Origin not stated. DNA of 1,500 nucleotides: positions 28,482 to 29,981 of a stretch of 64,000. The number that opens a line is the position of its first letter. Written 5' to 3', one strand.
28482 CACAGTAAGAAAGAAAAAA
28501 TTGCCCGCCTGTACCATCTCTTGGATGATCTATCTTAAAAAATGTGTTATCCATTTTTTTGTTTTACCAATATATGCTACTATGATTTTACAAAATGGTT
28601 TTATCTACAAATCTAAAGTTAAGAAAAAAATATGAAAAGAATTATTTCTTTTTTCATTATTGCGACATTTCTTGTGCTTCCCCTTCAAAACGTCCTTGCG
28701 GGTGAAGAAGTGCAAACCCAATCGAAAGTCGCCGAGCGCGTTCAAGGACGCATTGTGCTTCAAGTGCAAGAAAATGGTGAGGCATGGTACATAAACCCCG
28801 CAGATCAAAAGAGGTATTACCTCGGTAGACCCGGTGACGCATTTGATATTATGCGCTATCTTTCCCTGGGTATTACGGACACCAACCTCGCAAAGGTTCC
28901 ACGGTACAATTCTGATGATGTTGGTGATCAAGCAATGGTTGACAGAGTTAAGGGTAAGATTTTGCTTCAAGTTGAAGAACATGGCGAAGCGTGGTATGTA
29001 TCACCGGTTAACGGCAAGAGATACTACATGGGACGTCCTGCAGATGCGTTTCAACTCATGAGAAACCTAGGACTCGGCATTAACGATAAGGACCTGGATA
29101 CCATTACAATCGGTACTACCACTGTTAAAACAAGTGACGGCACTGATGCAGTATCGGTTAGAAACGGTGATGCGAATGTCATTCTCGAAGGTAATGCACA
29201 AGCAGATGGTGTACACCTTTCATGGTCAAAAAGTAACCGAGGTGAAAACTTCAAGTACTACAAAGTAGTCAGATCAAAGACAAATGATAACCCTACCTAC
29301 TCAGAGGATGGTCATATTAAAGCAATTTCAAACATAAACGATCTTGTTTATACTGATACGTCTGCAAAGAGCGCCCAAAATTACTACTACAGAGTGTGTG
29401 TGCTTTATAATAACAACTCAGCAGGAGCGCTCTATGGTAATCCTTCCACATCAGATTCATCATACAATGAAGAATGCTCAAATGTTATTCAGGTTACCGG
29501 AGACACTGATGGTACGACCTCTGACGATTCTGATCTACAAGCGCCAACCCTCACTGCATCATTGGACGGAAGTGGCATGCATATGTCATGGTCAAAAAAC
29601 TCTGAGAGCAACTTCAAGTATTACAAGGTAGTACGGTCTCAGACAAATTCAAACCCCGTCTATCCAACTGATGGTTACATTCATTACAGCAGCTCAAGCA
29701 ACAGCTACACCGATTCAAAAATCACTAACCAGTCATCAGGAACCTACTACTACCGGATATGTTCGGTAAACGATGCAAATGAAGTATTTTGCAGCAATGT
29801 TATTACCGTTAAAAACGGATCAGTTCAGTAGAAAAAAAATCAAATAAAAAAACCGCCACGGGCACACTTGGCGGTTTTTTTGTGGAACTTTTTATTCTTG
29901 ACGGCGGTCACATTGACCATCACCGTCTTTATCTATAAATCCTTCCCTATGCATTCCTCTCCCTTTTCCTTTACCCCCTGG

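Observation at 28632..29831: A duplicated ~55-aa module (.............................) is shared by two distant secreted proteins with different effector ends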

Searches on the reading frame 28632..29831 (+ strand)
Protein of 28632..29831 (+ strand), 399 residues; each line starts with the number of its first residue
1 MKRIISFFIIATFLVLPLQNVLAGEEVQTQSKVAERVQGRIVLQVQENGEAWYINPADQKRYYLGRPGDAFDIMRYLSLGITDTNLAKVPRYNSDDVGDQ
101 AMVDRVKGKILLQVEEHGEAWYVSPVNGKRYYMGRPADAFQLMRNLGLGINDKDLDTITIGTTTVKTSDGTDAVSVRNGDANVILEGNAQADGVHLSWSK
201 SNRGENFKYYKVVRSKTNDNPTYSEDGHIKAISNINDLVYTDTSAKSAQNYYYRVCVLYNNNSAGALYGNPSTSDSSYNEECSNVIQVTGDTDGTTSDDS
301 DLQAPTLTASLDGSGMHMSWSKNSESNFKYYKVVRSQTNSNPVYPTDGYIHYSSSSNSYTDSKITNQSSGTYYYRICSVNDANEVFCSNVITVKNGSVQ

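Call 3: search_protein_families(library=pfam, proteins=[window:28632-29831:+], max_evalue=1)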
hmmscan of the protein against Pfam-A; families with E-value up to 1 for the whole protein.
window:28632-29831:+ (399 aa): 3 families
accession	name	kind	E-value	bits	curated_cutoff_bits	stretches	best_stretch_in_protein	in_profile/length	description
PF00041.27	fn3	-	0.00018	22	25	2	183-265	6-75/84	Fibronectin type III domain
PF15180.11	NPBW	-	0.091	13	27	0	43-66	10-33/118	Neuropeptides B and W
PF07916.16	TraG_N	-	0.091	12.1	36.1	1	217-264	126-172/462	TraG-like protein, N-terminal region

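Call 4: search_protein_families(library=ncbifam, proteins=[window:28632-29831:+], max_evalue=1)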
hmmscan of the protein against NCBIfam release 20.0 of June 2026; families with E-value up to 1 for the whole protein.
window:28632-29831:+ (399 aa): 0 families

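Call 32: find_encoding_contigs(protein=window:28632-29831:+, flank=3000, max_places=3)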
Protein window:28632-29831:+ (399 aa): no gene with exactly this product is on record in the collection.

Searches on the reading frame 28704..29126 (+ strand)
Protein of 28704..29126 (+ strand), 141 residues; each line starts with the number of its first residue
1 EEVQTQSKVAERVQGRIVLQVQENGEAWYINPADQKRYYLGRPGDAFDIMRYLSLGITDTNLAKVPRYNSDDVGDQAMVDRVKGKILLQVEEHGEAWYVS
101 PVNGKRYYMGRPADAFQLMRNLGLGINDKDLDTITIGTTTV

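Call 7: find_homologous_proteins(query=window:28722-29114:+)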
Query seq(131 aa) (131 aa): 229 proteins with E <= 0.001 among 234 candidates; the best 120 are listed.
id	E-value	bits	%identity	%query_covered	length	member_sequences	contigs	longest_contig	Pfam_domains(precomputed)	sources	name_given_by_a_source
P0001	5.5e-59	216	52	96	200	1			-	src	-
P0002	5.5e-46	174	62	100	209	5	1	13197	-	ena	-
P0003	1.8e-44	169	60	100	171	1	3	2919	-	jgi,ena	-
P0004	3.1e-44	168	45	98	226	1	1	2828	-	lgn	-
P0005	4.8e-44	167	61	97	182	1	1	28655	-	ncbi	-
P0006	5.1e-44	167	51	97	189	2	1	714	PF16403.12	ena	-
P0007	3.0e-43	165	45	97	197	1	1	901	PF06347.20,PF08239.18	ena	-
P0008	1.2e-42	163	56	100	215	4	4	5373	-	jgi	-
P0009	1.6e-42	162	56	94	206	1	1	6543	-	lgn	-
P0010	1.9e-42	162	42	98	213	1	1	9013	-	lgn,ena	-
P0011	2.2e-42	162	42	97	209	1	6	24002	-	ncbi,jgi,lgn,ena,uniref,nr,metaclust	ncbi:hypothetical protein COT97_03220 [Candidatus Falkowbacteria bacterium CG10_big_fil_rev_8_21_14_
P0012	5.8e-42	161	54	97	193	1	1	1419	-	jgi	-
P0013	1.9e-41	159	43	100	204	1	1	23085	-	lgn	-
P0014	2.1e-41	159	44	98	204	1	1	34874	-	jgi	jgi:hypothetical protein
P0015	2.8e-41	158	43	99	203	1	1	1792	-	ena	-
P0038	2.1e-35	139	53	98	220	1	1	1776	PF12836.14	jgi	jgi:hypothetical protein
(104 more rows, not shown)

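Call 8: search_solved_structures(query=window:28722-29114:+, max_evalue=10)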
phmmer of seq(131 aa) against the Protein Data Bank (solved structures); distinct sequences matched with E-value up to 10: 2.
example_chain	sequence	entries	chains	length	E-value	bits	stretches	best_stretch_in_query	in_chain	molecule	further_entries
3le5_A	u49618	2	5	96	0.79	12.8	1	39-87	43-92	Phosphotransferase system, HPr-related proteins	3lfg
6c80_A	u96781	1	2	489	0.83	12.7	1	34-103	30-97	cytokinin oxidase LuCKX1.1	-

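Call 21: predict_structure(alignment_id=A1)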
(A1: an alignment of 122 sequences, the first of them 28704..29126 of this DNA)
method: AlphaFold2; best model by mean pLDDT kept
length: 141 residues; sequences in the alignment: 122
mean_pLDDT: 89.1   pTM: 0.81
mean pLDDT of the five models: 89.1, 88.7, 87.7, 87.1, 83.8
residues with pLDDT >= 90: 88; 70-90: 43; 50-70: 9; < 50: 1
segments of 3 or more residues with pLDDT < 50: none
pLDDT, mean of each block of 10 residues (from residue 1): 66 92 88 92 84 93 96 96 95 91 94 87 91 85 51
secondary structure, 60 per line:
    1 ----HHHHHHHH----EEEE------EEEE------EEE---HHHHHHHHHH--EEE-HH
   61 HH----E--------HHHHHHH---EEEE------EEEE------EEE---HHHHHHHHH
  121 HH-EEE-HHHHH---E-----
elements in order: H5-12 E17-20 E27-30 E37-39 H43-52 E55-57 H59-62 H76-82 E86-89 E96-99 E106-108 H112-122 E124-126 H128-132

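Call 23: fold_search(model_id=the predicted structure, library=pdb)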
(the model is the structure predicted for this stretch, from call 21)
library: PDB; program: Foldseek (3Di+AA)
matches with E <= 10: 143; with E <= 0.001: 0
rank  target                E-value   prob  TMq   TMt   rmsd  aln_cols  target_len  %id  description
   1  7np7_B4               9.7e-02  0.09  0.19  0.07  20.6       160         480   11  Structure of an intact ESX-5 inner membrane complex, Composite C1 model (released 2021-06-02)
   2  8g6f_E                3.4e-01  0.04  0.14  0.09  16.2       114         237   11  Structure of the Plasmodium falciparum 20S proteasome beta-6 A117D mutant complexed with inhibitor WLW-vs (released 2023-12-20)
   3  9bja_A                7.1e-01  0.09  0.16  0.10  10.1        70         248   16  C. difficile Tcdb cysteine protease domain in complex with IP6 (released 2024-07-03)
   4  8g6e_E                8.6e-01  0.03  0.15  0.10  15.6       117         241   13  Structure of the Plasmodium falciparum 20S proteasome complexed with inhibitor TDI-8304 (released 2023-12-20)
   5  3pa8_B                9.7e-01  0.08  0.16  0.10  10.2        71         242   17  Structure of the C. difficile TcdB cysteine protease domain in complex with a peptide inhibitor (released 2010-12-15)
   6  9bja_B                1.0e+00  0.08  0.17  0.10  10.1        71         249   15  C. difficile Tcdb cysteine protease domain in complex with IP6 (released 2024-07-03)
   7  3pa8_A                1.1e+00  0.08  0.16  0.10  10.2        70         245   16  Structure of the C. difficile TcdB cysteine protease domain in complex with a peptide inhibitor (released 2010-12-15)
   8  3pee_A                1.2e+00  0.08  0.17  0.11  10.1        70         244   16  Structure of the C. difficile TcdB cysteine protease domain (released 2011-02-16)
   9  3pee_B                1.2e+00  0.07  0.16  0.10  10.1        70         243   14  Structure of the C. difficile TcdB cysteine protease domain (released 2011-02-16)
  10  7ejs_A                1.2e+00  0.04  0.17  0.21  15.7       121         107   12  Structure of ERH-2 bound to PICS-1 (released 2021-08-25)
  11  9o3f_E                1.7e+00  0.02  0.14  0.09  14.7       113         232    8  Plasmodium falciparum 20S proteasome bound to inhibitor 296 (released 2025-11-12)
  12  7lxt_E                1.9e+00  0.02  0.14  0.09  15.2       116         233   12  Structure of Plasmodium falciparum 20S proteasome with bound bortezomib (released 2021-09-22)
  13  8ypk_K                2.0e+00  0.02  0.15  0.10  14.8       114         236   10  mouse proteasome 20S subunit in complex with compound 1 (released 2024-07-31)
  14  7b12_A                2.0e+00  0.02  0.14  0.09  14.9       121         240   10  HUMAN IMMUNOPROTEASOME 20S PARTICLE IN COMPLEX WITH [2-(3-ethylphenyl)-1-[(2S)-3-phenyl-2-[(pyrazin-2-yl)formamido]pro (released 2021-12-01)
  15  1iru_A                2.0e+00  0.02  0.14  0.09  15.4       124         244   11  Crystal Structure of the mammalian 20S proteasome at 2.75 A resolution (released 2002-05-22)
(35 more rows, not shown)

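Call 24: search_protein_representatives(alignment_id=A1)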
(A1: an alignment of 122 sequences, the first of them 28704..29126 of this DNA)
Query: 122 sequences, 242 profile positions. Proteins with E-value up to 0.001 (for the whole library): 3693; up to 1e-10: 3435; up to 1e-30: 2672. The best 150 are listed.
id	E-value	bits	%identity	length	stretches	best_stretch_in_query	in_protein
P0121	4.6e-95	334.1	-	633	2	57-190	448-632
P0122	1.1e-93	329.6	-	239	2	60-190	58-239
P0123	2.2e-93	328.6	-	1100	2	57-193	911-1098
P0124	1.6e-92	325.7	-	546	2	57-189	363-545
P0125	3.3e-87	308.4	-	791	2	61-190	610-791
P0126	1.2e-85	303.3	-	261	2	57-193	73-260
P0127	1.8e-84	299.4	-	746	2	60-195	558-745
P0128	2.1e-84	299.2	-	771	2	59-188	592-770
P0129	5.5e-84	297.8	-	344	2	59-190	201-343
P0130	7.0e-84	297.5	-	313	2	57-191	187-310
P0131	8.3e-84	297.2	-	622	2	58-189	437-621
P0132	1.7e-83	296.2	-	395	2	63-194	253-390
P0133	9.0e-83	293.8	-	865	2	58-195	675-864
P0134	1.2e-82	293.4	-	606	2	57-186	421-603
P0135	1.5e-82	293.1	-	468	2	60-190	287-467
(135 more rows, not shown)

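Call 29: search_protein_families(library=pfam, alignment_id=A2, max_evalue=0.0001)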
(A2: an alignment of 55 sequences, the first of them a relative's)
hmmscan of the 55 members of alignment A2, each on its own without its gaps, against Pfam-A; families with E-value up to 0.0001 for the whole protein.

A. member 1, P0121 (633 aa): 1 family
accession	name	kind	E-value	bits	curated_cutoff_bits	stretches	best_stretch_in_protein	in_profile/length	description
PF16656.11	Pur_ac_phosph_N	-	2.8e-08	34.6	30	0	238-310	15-91/93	Purple acid Phosphatase, N-terminal domain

B. families by the number of members that match (of 55 scanned): 19 families
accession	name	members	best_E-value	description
PF18884.5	TSP3_bac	20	4.2e-12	Bacterial TSP3 repeat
PF07705.17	CARDB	7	9.3e-41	CARDB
PF13365.12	Trypsin_2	6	9.4e-27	Trypsin-like peptidase domain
PF00089.32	Trypsin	4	3.3e-12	Trypsin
PF16656.11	Pur_ac_phosph_N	3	1.8e-11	Purple acid Phosphatase, N-terminal domain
PF00041.27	fn3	3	2.1e-09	Fibronectin type III domain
PF00188.32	CAP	2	7.9e-18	Cysteine-rich secretory protein family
PF13644.11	DKNYY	1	3.3e-18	DKNYY family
PF06030.18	WxLIP_PGBD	1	2.9e-14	WxL Interacting Protein, peptidoglycan binding domain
PF16158.11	N_BRCA1_IG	1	9.7e-11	Ig-like domain from next to BRCA1 gene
PF18998.6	Flg_new_2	1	6.7e-10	Divergent InlB B-repeat domain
PF10342.15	Kre9_KNH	1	5.7e-09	Kre9/KNH-like N-terminal Ig-like domain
PF00050.26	Kazal_1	1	6.7e-08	Kazal-type serine protease inhibitor domain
PF13229.12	Beta_helix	1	2.2e-07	Right handed beta helix region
PF06280.18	fn3_5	1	1.6e-06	Fn3-like domain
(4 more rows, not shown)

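Call 30: search_protein_families(library=pfam, alignment_id=A3, max_evalue=0.0001)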
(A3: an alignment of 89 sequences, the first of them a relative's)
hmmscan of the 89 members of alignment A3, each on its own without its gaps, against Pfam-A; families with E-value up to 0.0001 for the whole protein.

A. member 1, P0177 (387 aa): 0 families

B. families by the number of members that match (of 89 scanned): 42 families (the first 25 are shown)
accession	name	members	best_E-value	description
PF18884.5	TSP3_bac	16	1.3e-14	Bacterial TSP3 repeat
PF00188.32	CAP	8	8.3e-44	Cysteine-rich secretory protein family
PF13365.12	Trypsin_2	3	3.6e-19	Trypsin-like peptidase domain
PF07691.17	PA14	3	1.2e-09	PA14 domain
PF24681.1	Kelch_KLHDC2_KLHL20_DRC7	2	7.8e-27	KLHDC2/KLHL20/DRC7 Kelch-repeats domain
PF01344.31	Kelch_1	2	7.1e-26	Kelch motif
PF13964.12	Kelch_6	2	8.6e-22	Kelch motif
PF01965.30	DJ-1_PfpI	2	4.1e-19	DJ-1/PfpI family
PF24981.1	Beta-prop_ATRN-LZTR1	2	1.9e-18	Attractin/LZTR1 beta-propeller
PF13418.12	Kelch_4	2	1.3e-16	Galactose oxidase, central domain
PF01551.29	Peptidase_M23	2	7.7e-12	Peptidase family M23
PF00089.32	Trypsin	2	5.3e-07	Trypsin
PF09826.15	Beta_propel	1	4.5e-105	Beta propeller domain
PF00768.25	Peptidase_S11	1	6.8e-46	D-alanyl-D-alanine carboxypeptidase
PF01161.25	PBP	1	6.6e-34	Phosphatidylethanolamine-binding protein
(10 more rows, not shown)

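Call 48: fold_search(model_id=the predicted structure, library=viral)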
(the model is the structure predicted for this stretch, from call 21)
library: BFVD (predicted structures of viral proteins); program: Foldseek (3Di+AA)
matches with E <= 10: 414; with E <= 0.001: 0
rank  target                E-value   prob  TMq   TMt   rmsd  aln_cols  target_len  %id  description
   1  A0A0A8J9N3            1.6e-01  0.06  0.16  0.11  16.5       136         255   14  Uncharacterized protein [Ralstonia phage RSL2]
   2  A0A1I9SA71            2.2e-01  0.06  0.16  0.19  13.9       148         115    7  Uncharacterized protein [Rhodococcus phage Weasels2]
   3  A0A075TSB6            2.6e-01  0.09  0.16  0.26  12.0        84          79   13  ORF45 [Helicoverpa SNPV AC53]
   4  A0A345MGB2            3.8e-01  0.07  0.16  0.21  13.8        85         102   16  Uncharacterized protein [Streptomyces phage LukeCage]
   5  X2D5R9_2              4.0e-01  0.08  0.16  0.03  14.7        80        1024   14  Polyprotein [Kibale red colobus virus 1]
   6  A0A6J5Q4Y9            4.9e-01  0.07  0.18  0.21  12.5       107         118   10  Uncharacterized protein [uncultured Caudovirales phage]
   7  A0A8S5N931            5.2e-01  0.12  0.24  0.18  12.0       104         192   16  Uncharacterized protein [Siphoviridae sp. ctfW121]
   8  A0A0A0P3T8            5.2e-01  0.04  0.16  0.05  16.5       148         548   10  NrS-1 polymerase-like helicase domain-containing protein [Los Azufres archaeal virus 2]
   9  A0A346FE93            5.2e-01  0.03  0.15  0.14  16.5       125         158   12  (no name in the UniProt tables at hand)
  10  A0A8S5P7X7            5.5e-01  0.06  0.15  0.05  12.1        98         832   12  Putative head decoration protein [Myoviridae sp. ctTYJ16]
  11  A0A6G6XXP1            6.2e-01  0.08  0.21  0.11  12.0       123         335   18  Uncharacterized protein [Ochrobactrum phage vB_OspP_OH]
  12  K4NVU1                6.2e-01  0.03  0.17  0.06  16.5       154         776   10  Uncharacterized protein [Heliothis virescens ascovirus 3g]
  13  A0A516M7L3            6.6e-01  0.08  0.22  0.28  21.4       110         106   12  (no name in the UniProt tables at hand)
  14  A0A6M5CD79            8.0e-01  0.13  0.19  0.33   5.5        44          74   20  (no name in the UniProt tables at hand)
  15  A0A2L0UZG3            9.6e-01  0.09  0.23  0.29  10.0        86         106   16  Uncharacterized protein [Agrobacterium phage Atu_ph07]
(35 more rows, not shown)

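Call 77: search_protein_families(library=phrogs, proteins=[window:28704-29126:+], max_evalue=0.1)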
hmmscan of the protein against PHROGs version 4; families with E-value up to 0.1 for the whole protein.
window:28704-29126:+ (141 aa): 2 families
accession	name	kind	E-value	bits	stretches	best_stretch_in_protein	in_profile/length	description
phrog_13523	-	unknown function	0.027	16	0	26-53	41-68/74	-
phrog_7342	-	unknown function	0.051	14.7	0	55-111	6-61/86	-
